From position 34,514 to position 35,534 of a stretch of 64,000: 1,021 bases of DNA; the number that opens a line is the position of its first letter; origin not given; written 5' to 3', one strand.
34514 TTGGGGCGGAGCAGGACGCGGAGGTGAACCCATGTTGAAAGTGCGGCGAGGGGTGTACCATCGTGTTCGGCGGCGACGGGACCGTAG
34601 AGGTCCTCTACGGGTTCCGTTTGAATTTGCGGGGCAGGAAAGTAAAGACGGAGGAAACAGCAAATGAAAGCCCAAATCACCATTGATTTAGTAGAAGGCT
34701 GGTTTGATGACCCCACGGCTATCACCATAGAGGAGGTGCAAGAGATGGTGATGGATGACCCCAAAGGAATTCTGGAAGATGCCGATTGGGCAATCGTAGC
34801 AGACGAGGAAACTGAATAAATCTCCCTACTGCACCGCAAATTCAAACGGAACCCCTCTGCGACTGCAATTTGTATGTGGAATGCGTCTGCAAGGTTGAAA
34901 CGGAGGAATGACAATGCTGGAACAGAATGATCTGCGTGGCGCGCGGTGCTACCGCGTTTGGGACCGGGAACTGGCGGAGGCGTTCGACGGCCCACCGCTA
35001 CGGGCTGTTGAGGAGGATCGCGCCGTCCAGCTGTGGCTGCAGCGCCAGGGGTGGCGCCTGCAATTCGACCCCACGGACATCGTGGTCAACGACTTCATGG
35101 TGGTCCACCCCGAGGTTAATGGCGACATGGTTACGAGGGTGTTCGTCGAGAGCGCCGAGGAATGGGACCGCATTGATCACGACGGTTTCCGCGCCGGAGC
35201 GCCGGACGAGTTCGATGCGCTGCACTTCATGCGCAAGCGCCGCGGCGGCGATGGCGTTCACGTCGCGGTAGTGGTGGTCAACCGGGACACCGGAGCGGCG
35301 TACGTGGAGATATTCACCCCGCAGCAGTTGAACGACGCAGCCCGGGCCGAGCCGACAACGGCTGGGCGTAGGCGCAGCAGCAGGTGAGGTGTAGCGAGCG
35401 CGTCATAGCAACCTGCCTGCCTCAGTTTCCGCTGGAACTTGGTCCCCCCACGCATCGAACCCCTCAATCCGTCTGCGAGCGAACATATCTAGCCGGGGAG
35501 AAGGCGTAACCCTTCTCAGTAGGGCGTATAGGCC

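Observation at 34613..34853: AT-rich mini-cassette flanked by a perfect 20-bp inverted repeat and encoding a 51-aa hyper-acidic protein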

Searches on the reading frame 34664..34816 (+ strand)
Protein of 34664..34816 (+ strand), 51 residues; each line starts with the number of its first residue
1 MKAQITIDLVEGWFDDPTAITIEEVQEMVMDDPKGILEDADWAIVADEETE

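Call 10: find_homologous_proteins(query=window:34664-34816:+, max_evalue=0.01)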
Query seq(51 aa) (51 aa): 2 proteins with E <= 0.01 among 2 candidates.
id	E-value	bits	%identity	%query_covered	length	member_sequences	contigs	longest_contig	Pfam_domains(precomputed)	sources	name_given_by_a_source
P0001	1.4e-24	101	100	100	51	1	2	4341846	-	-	-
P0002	1.6e-19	86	82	100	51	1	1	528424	-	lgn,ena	-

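Call 12: find_encoding_contigs(protein=P0002, flank=10000)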
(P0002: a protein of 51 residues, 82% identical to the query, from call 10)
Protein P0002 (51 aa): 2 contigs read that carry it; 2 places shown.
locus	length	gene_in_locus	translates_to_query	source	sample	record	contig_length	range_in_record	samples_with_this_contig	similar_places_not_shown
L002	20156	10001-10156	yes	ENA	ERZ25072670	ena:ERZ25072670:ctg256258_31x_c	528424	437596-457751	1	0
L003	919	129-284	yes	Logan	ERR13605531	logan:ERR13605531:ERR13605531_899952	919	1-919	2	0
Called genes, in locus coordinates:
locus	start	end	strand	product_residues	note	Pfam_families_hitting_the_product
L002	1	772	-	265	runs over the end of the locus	-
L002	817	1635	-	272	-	PF19866:DUF6339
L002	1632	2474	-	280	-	-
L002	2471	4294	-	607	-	-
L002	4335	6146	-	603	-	PF18019:Cas3_HD, PF00270:DEAD (faint)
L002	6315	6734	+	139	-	-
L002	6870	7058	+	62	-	-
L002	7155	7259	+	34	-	-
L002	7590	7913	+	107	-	-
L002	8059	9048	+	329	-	-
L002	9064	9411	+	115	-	-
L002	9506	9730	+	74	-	-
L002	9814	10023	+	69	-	-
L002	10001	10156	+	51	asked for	-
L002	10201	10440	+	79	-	-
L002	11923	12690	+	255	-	PF05685:Uma2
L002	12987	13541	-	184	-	-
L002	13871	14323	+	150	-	PF13432:TPR_16 (faint), PF13371:TPR_9, PF13181:TPR_8 (faint), PF13431:TPR_17 (faint), PF00515:TPR_1 (weak), PF07719:TPR_2 (weak), PF13428:TPR_14 (weak), PF13414:TPR_11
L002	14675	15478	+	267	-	-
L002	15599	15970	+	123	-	-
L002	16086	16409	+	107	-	-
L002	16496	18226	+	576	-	-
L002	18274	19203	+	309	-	-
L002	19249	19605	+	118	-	-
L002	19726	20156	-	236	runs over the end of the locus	-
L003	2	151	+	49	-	?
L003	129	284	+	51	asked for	-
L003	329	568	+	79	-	-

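Call 13: find_encoding_contigs(protein=P0001, flank=10000)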
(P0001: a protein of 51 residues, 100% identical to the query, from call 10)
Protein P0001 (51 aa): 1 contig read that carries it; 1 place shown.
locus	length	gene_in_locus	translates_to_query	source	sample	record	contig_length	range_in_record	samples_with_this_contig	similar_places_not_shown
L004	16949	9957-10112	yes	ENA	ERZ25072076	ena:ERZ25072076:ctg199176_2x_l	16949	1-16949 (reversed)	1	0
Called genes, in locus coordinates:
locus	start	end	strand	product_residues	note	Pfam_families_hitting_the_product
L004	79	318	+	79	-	-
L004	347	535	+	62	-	-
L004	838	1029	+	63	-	-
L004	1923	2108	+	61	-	-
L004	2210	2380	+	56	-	-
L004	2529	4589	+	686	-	PF01555:N6_N4_Mtase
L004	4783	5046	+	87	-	-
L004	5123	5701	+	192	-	PF13384:HTH_23 (faint), PF12728:HTH_17 (faint)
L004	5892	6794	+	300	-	PF00589:Phage_integrase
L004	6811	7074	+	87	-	-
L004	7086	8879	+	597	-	PF02195:ParB_N, PF17762:HTH_ParB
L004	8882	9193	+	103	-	-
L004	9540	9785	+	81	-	-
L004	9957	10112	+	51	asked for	-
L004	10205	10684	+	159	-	-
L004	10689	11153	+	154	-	-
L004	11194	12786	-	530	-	-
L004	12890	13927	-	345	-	-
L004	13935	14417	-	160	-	-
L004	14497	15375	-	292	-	-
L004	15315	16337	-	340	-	-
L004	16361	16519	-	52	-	-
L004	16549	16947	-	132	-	?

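Call 18: find_related_loci(query=window:34664-34816:+, collection=viral_contigs, flank=5000)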
Query seq(51 aa) (51 aa) in viral_contigs; peptide patterns used: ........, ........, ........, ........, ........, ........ (x = any residue, [..] = any of these).
4 stretches matched a pattern, but none encodes a relative of the query by tblastn (E <= 1e-3).

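Call 24: search_protein_families(library=pfam, proteins=[window:34664-34816:+], max_evalue=0.01)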
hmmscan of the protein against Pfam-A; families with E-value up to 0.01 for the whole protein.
window:34664-34816:+ (51 aa): 0 families

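Call 25: search_protein_representatives(protein=window:34664-34816:+)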
Query: 51 residues. Proteins with E-value up to 0.001 (for the whole library): 5; up to 1e-10: 2; up to 1e-30: 0. The best 5 are listed.
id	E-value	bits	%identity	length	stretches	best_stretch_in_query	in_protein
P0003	7.3e-14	66.4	83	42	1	11-51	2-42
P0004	1.2e-11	59.6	69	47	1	1-45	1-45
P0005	8.7e-08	47.6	51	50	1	1-49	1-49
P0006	9.2e-08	47.5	29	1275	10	13-39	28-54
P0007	1.2e-06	44.0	50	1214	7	8-36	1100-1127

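Call 28: find_homologous_proteins(query=A2, max_evalue=1)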
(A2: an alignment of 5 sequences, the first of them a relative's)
Query A2 (5 sequences) (51 aa, profile of the alignment): 6 proteins with E <= 1 among 29 candidates.
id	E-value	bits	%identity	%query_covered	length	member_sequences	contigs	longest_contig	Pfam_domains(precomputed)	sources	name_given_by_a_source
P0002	3.2e-27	112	82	100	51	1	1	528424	-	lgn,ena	-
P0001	3.2e-27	112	100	100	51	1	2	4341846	-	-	-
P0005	4.7e-26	108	51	96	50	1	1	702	-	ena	-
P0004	8.8e-25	104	69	88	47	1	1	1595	-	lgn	-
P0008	3.6e-21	92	53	88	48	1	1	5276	-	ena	-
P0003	1.8e-20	90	81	82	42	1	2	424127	-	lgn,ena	-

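Call 29: find_encoding_contigs(protein=P0003, flank=6000)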
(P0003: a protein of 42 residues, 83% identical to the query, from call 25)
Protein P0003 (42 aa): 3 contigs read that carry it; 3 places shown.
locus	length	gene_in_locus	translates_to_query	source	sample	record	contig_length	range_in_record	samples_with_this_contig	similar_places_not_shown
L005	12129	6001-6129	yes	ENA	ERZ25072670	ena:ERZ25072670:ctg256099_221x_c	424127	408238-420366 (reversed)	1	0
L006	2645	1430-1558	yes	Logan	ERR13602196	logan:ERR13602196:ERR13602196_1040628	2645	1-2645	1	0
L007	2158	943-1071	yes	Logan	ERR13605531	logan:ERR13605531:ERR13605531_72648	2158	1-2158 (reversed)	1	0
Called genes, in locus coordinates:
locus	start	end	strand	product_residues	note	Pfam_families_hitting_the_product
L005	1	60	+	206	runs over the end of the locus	-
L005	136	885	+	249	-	-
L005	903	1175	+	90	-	-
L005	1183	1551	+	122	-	-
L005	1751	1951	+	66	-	-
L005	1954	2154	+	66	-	-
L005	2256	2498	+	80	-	-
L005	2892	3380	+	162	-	PF07282:Cas12f1-like_TNB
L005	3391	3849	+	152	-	-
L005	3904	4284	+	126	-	-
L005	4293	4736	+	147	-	-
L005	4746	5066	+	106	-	-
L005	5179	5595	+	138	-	-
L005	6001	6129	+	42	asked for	-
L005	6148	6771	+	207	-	-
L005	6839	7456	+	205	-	-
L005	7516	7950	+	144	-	-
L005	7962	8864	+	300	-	-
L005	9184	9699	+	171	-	-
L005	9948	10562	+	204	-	PF12835:Integrase_1 (weak), PF00589:Phage_integrase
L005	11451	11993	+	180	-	-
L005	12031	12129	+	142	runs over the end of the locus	-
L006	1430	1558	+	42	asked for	-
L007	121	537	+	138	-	-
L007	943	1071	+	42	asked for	-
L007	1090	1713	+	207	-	-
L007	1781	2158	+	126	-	?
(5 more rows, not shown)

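Call 30: find_encoding_contigs(protein=P0004, flank=6000)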
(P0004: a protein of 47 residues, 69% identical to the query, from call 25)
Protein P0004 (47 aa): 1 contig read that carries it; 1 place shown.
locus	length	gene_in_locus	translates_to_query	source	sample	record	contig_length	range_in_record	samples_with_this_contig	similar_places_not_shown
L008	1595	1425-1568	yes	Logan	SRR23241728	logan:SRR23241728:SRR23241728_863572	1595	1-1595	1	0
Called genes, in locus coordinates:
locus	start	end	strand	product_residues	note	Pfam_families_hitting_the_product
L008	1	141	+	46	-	?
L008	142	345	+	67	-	-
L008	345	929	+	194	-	-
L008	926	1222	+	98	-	-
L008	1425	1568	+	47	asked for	-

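Call 31: find_encoding_contigs(protein=P0005, flank=6000)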
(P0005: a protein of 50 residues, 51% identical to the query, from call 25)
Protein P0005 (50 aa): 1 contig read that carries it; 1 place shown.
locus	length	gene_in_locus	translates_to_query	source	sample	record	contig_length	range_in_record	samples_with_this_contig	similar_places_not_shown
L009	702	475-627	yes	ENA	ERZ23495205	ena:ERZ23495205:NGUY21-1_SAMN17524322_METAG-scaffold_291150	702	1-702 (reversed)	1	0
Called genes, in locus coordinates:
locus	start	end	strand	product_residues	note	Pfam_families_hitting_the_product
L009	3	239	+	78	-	?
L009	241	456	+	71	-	-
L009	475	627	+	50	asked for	-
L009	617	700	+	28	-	?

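Call 32: find_encoding_contigs(protein=P0008, flank=6000)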
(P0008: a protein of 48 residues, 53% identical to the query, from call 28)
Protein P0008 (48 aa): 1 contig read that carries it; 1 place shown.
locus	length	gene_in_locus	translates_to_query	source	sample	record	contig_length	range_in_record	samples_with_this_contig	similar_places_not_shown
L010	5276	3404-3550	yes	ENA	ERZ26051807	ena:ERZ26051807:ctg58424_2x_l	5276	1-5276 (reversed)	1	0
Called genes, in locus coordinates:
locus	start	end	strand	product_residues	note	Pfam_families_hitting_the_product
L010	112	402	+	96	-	-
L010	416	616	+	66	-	-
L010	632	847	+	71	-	-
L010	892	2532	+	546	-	PF00317:Ribonuc_red_lgN (faint), PF02867:Ribonuc_red_lgC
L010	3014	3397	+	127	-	PF20137:BubE (weak)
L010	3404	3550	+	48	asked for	-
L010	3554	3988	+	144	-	-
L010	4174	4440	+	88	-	-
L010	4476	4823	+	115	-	-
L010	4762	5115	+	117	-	-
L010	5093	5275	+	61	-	?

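Call 65: search_protein_families(library=phrogs, proteins=[P0001, P0004, P0008, L002:10177-10437:+, L002:10443-10664:+], max_evalue=0.01)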
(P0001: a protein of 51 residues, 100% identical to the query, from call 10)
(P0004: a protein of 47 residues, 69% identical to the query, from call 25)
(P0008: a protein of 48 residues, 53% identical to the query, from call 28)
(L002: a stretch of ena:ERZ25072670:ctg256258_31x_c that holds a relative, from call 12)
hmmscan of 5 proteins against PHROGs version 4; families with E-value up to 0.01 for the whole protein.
P0001 (51 aa): 0 families

P0004 (47 aa): 0 families

P0008 (48 aa): 1 family
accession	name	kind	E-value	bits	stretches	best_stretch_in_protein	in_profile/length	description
phrog_1997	-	unknown function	0.0086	17.3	1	9-32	16-39/57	-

L002:10177-10437:+ (87 aa): 0 families

L002:10443-10664:+ (74 aa): 0 families

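Call 66: search_protein_families(library=padloc, proteins=[P0001, P0004, P0008, L002:10177-10437:+, L002:10443-10664:+], max_evalue=0.1)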
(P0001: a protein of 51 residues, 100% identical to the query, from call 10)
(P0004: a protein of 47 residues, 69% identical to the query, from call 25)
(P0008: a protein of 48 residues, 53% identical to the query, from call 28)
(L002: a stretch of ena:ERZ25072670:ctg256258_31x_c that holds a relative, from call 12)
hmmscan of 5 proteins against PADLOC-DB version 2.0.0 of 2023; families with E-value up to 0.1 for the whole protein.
P0001 (51 aa): 0 families

P0004 (47 aa): 0 families

P0008 (48 aa): 1 family
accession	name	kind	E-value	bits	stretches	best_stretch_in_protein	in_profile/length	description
PDLC01930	CARF7--CARF_DUF2103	-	0.057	10.7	1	6-36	83-113/353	-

L002:10177-10437:+ (87 aa): 0 families

L002:10443-10664:+ (74 aa): 1 family
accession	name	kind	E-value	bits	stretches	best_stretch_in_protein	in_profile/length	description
PDLC01721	typeIV_Cas8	-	0.078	10.7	0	4-70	17-83/227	Csf1_0_IV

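Call 69: predict_structure(alignment_id=A4)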
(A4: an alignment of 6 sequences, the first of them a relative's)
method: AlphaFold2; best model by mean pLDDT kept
length: 51 residues; sequences in the alignment: 6
mean_pLDDT: 73.8   pTM: 0.41
mean pLDDT of the five models: 73.8, 71.0, 70.1, 58.0, 54.8
residues with pLDDT >= 90: 0; 70-90: 38; 50-70: 11; < 50: 2
segments of 3 or more residues with pLDDT < 50: none
pLDDT, mean of each block of 10 residues (from residue 1): 73 70 80 78 71 43
secondary structure, 60 per line:
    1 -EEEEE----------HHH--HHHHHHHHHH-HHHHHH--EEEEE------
elements in order: E2-6 H22-31 H33-38 E41-45

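Call 74: fold_search(model_id=the predicted structure, library=pdb)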
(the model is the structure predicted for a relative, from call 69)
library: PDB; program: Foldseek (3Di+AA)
matches with E <= 10: 3; with E <= 0.001: 0
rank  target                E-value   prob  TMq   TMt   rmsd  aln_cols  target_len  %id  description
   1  2e7y_A                6.2e+00  0.10  0.41  0.10   4.2        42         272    5  High resolution structure of T. maritima tRNase Z (released 2007-09-11)
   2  3ihq_A                8.7e+00  0.06  0.39  0.20   6.4        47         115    8  Crystal Structure of Reduced C10S Spx in Complex with the Alpha C-terminal Domain of RNA Polymeras (released 2010-02-02)
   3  1i7x_B                9.3e+00  0.02  0.29  0.27  12.4        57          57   14  BETA-CATENIN/E-CADHERIN COMPLEX (released 2001-05-16)

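Call 75: fold_search(model_id=the predicted structure, library=viral)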
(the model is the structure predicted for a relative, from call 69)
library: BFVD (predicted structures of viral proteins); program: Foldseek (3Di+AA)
matches with E <= 10: 50; with E <= 0.001: 0
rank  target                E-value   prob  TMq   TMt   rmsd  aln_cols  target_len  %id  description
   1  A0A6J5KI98            1.6e+00  0.14  0.37  0.29   5.9        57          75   14  Uncharacterized protein [uncultured Caudovirales phage]
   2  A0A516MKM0            1.6e+00  0.06  0.24  0.17   8.1        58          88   14  (no name in the UniProt tables at hand)
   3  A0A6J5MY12            2.9e+00  0.05  0.29  0.23   6.3        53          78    9  Uncharacterized protein [uncultured Caudovirales phage]
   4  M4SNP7                3.1e+00  0.08  0.27  0.26   6.1        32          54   22  (no name in the UniProt tables at hand)
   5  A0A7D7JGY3            3.1e+00  0.07  0.32  0.30   8.5        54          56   17  (no name in the UniProt tables at hand)
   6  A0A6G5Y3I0            3.4e+00  0.04  0.26  0.24   8.7        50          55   20  (no name in the UniProt tables at hand)
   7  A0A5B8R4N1            4.1e+00  0.06  0.33  0.24  13.1        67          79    9  Uncharacterized protein [Klebsiella phage KpCHEMY26]
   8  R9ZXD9                4.4e+00  0.09  0.40  0.40   8.3        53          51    8  (no name in the UniProt tables at hand)
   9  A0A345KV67            4.4e+00  0.06  0.34  0.18   5.7        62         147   14  Uncharacterized protein [Mycobacterium phage Aminay]
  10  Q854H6                4.4e+00  0.05  0.34  0.31   5.7        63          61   19  Uncharacterized protein [Mycobacterium phage Omega]
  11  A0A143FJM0            4.7e+00  0.03  0.25  0.24   9.2        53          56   13  Uncharacterized protein [Bacillus phage Vinny]
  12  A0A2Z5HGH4            5.8e+00  0.06  0.34  0.19   5.6        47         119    8  (no name in the UniProt tables at hand)
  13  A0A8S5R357            5.8e+00  0.04  0.27  0.22   9.9        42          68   12  Uncharacterized protein [Siphoviridae sp. ct6d71]
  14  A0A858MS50            6.2e+00  0.04  0.31  0.12   8.9        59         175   15  (no name in the UniProt tables at hand)
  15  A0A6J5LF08            6.2e+00  0.03  0.26  0.26   8.8        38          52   18  Uncharacterized protein [uncultured Caudovirales phage]
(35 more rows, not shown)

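Call 76: search_solved_structures(query=A4, max_evalue=1)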
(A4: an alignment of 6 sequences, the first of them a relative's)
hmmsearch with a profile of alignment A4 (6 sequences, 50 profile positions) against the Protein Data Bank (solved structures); distinct sequences matched with E-value up to 1: 0.

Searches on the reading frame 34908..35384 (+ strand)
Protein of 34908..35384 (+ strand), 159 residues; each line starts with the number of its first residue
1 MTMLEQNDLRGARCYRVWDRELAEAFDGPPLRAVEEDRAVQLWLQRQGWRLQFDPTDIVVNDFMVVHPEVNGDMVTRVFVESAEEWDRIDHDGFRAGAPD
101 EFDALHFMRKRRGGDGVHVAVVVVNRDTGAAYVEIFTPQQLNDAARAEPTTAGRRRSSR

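Call 23: find_related_loci(query=window:34908-35384:+, collection=viral_contigs, flank=4000)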
Query window:34908-35384:+ (159 aa) in viral_contigs; peptide patterns used: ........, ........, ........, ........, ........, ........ (x = any residue, [..] = any of these).
1 stretches matched a pattern, but none encodes a relative of the query by tblastn (E <= 1e-3).

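Call 24: search_protein_families(library=pfam, proteins=[window:34908-35384:+], max_evalue=0.01)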
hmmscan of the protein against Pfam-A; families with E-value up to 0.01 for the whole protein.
window:34908-35384:+ (159 aa): 0 families

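Call 52: find_homologous_proteins(query=window:34908-35384:+, max_evalue=0.00001)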
Query window:34908-35384:+ (159 aa): 33 proteins with E <= 0.00001 among 113 candidates.
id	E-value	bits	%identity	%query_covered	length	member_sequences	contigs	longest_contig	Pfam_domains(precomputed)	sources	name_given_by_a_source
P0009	3.1e-92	324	93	95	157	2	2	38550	-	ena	-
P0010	2.9e-90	318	91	95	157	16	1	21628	-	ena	-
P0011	4.2e-90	317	92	95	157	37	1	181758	-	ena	-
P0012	4.1e-88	311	88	100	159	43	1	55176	-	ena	-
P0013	9.9e-88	310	88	99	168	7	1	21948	-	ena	-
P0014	1.6e-87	309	87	100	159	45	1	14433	-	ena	-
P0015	2.9e-82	292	84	96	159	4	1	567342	-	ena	-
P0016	3.8e-82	292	84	97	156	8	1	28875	-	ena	-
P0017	9.1e-82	290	85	99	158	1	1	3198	-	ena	-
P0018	3.3e-81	289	86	97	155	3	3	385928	-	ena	-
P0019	3.9e-81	288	82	99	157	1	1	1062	-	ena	-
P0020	7.4e-81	287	86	97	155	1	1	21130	-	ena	-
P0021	1.2e-79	284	85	97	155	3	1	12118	-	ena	-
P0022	1.6e-66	241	85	82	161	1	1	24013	-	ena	-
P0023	5.1e-55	203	64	98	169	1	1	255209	-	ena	-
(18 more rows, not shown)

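Call 54: find_encoding_contigs(protein=P0009, flank=3000, max_places=3)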
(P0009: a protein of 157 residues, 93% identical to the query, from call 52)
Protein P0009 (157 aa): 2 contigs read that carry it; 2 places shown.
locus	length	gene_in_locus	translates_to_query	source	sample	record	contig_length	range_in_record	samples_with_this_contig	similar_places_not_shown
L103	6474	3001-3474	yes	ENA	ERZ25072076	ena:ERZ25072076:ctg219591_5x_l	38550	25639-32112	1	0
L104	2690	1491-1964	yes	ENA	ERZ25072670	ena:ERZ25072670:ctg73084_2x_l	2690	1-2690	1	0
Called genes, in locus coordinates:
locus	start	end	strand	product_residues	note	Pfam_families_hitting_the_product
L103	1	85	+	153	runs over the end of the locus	-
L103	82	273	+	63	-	-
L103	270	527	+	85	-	-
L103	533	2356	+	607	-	PF02195:ParB_N, PF17762:HTH_ParB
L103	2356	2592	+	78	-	-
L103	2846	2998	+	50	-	-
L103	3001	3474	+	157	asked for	-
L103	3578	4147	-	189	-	PF00589:Phage_integrase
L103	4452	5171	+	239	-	-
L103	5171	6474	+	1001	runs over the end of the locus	PF00270:DEAD, PF04851:ResIII (weak)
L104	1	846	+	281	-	?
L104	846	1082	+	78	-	-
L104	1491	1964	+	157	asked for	-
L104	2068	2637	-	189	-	PF00589:Phage_integrase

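Call 55: find_encoding_contigs(protein=P0011, flank=3000, max_places=3)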
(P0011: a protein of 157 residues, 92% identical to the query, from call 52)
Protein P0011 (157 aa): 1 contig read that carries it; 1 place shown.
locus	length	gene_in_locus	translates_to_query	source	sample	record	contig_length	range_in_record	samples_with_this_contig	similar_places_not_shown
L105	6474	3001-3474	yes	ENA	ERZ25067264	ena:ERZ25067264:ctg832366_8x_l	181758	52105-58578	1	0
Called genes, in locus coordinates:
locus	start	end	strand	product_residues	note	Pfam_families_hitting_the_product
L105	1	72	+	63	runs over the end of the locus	-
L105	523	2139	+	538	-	PF17762:HTH_ParB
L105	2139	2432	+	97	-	-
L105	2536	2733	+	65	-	-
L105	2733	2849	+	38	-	-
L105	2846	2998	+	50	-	-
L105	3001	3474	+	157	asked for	-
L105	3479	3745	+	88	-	-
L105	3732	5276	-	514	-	PF07078:FYTT (faint)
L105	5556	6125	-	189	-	PF00589:Phage_integrase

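Call 56: find_encoding_contigs(protein=P0012, flank=3000, max_places=3)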
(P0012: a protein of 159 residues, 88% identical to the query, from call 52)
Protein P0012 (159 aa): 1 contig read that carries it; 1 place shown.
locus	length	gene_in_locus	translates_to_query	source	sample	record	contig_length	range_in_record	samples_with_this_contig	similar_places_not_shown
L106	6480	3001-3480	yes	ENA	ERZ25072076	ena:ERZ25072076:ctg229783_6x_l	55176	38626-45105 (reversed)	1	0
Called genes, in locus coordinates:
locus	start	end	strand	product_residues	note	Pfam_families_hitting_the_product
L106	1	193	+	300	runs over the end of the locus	PF00589:Phage_integrase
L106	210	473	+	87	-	-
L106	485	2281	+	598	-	PF02195:ParB_N, PF17762:HTH_ParB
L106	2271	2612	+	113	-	-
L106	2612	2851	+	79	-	-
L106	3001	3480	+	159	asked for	-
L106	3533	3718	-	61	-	-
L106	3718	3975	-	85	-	-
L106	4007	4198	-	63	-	-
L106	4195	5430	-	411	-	-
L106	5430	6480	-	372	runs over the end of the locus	-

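Call 65: search_protein_families(library=phrogs, proteins=[L103:2846-2995:+, window:34908-35384:+], max_evalue=0.01)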
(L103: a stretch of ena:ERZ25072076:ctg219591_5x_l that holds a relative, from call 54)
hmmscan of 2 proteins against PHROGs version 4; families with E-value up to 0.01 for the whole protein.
L103:2846-2995:+ (50 aa): 0 families

window:34908-35384:+ (159 aa): 0 families

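Call 89: find_encoding_contigs(protein=P0015, flank=2500, max_places=3)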
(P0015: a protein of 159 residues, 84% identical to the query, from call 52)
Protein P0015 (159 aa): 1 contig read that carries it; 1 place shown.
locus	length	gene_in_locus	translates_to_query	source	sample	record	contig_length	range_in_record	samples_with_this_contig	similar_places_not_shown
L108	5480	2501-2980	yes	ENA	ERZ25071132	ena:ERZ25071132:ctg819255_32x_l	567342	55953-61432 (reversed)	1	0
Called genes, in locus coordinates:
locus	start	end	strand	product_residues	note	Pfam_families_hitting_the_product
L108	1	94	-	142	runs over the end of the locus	PF02371:Transposase_20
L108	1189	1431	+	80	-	-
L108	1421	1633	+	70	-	PF24623:Phage_zn_bind_8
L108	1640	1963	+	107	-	-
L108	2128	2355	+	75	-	-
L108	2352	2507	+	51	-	-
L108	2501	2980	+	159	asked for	-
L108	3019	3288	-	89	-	-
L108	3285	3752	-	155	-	PF13274:SocA_Panacea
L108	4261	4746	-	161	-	PF00589:Phage_integrase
